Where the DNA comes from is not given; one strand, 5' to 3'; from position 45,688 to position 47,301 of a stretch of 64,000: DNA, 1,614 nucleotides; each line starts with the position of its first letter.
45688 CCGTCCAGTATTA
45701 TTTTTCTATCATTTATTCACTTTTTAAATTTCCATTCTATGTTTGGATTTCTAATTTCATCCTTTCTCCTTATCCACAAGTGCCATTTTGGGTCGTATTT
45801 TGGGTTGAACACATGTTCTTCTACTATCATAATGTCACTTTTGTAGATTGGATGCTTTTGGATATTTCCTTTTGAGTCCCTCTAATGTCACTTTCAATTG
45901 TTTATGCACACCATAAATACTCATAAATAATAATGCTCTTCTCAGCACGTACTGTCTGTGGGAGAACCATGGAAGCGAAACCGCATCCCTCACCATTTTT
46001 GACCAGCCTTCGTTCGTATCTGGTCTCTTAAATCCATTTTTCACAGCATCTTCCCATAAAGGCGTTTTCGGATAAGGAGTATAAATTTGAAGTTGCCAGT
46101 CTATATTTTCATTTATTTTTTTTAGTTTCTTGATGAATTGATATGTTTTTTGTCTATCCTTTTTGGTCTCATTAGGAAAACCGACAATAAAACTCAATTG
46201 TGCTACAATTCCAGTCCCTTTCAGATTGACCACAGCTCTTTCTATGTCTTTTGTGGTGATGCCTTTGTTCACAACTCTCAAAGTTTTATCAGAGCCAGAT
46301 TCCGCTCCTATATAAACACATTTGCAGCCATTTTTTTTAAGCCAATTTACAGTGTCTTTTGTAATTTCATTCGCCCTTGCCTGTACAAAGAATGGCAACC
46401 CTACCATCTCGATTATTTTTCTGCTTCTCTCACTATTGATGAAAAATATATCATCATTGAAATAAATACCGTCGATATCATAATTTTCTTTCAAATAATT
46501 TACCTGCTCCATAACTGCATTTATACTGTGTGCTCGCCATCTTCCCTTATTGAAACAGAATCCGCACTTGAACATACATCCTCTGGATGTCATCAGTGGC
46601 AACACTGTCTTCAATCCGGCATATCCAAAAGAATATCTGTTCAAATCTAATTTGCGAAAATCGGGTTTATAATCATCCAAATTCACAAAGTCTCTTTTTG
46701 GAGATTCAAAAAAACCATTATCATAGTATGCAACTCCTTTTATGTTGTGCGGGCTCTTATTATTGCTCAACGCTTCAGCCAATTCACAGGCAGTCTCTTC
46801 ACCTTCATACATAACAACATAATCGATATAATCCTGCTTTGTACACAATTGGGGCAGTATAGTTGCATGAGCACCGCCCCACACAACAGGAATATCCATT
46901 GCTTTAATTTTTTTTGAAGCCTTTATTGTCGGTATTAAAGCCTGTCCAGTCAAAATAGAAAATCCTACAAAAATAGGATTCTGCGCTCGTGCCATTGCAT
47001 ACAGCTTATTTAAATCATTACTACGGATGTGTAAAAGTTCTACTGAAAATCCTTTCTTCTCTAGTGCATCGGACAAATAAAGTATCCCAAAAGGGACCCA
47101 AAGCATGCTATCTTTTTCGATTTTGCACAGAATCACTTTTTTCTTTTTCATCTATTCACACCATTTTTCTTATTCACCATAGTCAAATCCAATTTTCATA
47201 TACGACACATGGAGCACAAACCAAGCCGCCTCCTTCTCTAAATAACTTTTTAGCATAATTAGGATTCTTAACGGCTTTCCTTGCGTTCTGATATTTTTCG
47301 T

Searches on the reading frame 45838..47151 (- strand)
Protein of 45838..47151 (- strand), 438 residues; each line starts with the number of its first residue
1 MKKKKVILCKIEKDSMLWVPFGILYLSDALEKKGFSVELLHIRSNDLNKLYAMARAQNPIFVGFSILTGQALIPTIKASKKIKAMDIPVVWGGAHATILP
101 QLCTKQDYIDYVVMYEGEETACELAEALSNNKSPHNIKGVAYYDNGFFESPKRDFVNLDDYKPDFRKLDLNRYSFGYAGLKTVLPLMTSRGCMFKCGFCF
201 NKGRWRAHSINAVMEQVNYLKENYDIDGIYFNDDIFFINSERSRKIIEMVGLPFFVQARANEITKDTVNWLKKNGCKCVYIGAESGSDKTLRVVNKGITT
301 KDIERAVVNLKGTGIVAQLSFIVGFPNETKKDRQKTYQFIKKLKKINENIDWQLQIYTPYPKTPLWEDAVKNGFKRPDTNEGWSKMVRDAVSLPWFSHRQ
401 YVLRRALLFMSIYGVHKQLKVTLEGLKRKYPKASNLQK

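Call 4: search_protein_families(library=pfam, proteins=[window:45838-47151:-], max_evalue=0.01)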
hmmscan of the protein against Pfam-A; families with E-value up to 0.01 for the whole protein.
window:45838-47151:- (438 aa): 2 families
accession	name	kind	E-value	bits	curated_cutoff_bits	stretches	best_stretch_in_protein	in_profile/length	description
PF02310.24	B12-binding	-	2.2e-19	69.9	32.1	1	17-124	11-120/121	B12 binding domain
PF04055.27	Radical_SAM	-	4.9e-19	69.5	29.5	1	188-340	3-166/166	Radical SAM superfamily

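Call 5: search_protein_families(library=ncbifam, proteins=[window:45838-47151:-], max_evalue=0.01)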
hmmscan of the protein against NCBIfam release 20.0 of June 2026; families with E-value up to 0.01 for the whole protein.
window:45838-47151:- (438 aa): 38 families (the best 25 are shown)
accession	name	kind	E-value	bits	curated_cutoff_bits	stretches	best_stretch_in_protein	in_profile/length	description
TIGR03471.1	HpnJ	equivalog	1.3e-41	143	577.6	1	76-380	85-398/472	hopanoid biosynthesis associated radical SAM protein HpnJ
TIGR02026.1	BchE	equivalog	1.5e-40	139.5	481.35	1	17-370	19-388/497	magnesium-protoporphyrin IX monomethyl ester anaerobic oxidative cyclase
TIGR04479.1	bcpD_PhpK_rSAM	subfamily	2.1e-39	135.3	600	1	21-369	73-431/504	PhpK family radical SAM P-methyltransferase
TIGR04013.1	B12_SAM_MJ_1487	hypoth_equivalog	2.8e-37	128.5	251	2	258-368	247-356/382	TIGR04013 family B12-binding domain/radical SAM domain-containing protein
NF050148.1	rSAM_ApyD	equivalog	2.9e-35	121.8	750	1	56-369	72-393/645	RiPP biosynthesis radical SAM protein ApyD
TIGR04072.2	rSAM_ladder_B12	equivalog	1.6e-30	106.1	360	1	19-378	17-381/443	lipid biosynthesis B12-binding/radical SAM protein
TIGR04014.1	B12_SAM_MJ_0865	equivalog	1.4e-27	96.6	360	1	21-371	12-360/434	methyl-coenzyme M reductase glutamine C-methyltransferase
NF038361.1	rSAM_Sden_1168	equivalog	2.8e-25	88.9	575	1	77-373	162-477/560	Sden_1168 family B12-binding radical SAM P-methyltransferase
TIGR03975.1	rSAM_ocin_1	subfamily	4.2e-25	88.3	281.85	1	47-357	117-447/606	RiPP maturation radical SAM C-methyltransferase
TIGR04385.1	B12_rSAM_cofa1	equivalog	8.3e-22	78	450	1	21-347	21-368/438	B12 lower ligand biosynthesis radical SAM protein BzaD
TIGR04367.1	HpnR_B12_rSAM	equivalog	5.9e-21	74.5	650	1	20-369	22-373/490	hopanoid C-3 methylase HpnR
NF040542.1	rSAM_RCCLKC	equivalog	1.2e-15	57.6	450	1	21-351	14-357/423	arsinothricin biosynthesis radical SAM protein ArsL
NF033070.1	rSAM_AprD4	equivalog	4.4e-15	55.5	500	1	168-381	181-402/456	AprD4 family radical SAM diol-dehydratase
TIGR04295.1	B12_rSAM_oligo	hypoth_equivalog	1.3e-14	53.8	400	1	88-385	103-395/422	TIGR04295 family B12-binding domain-containing radical SAM protein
TIGR04190.1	B12_SAM_Ta0216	equivalog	4.3e-14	52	500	1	19-364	36-414/554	TIGR04190 family B12-binding domain/radical SAM domain protein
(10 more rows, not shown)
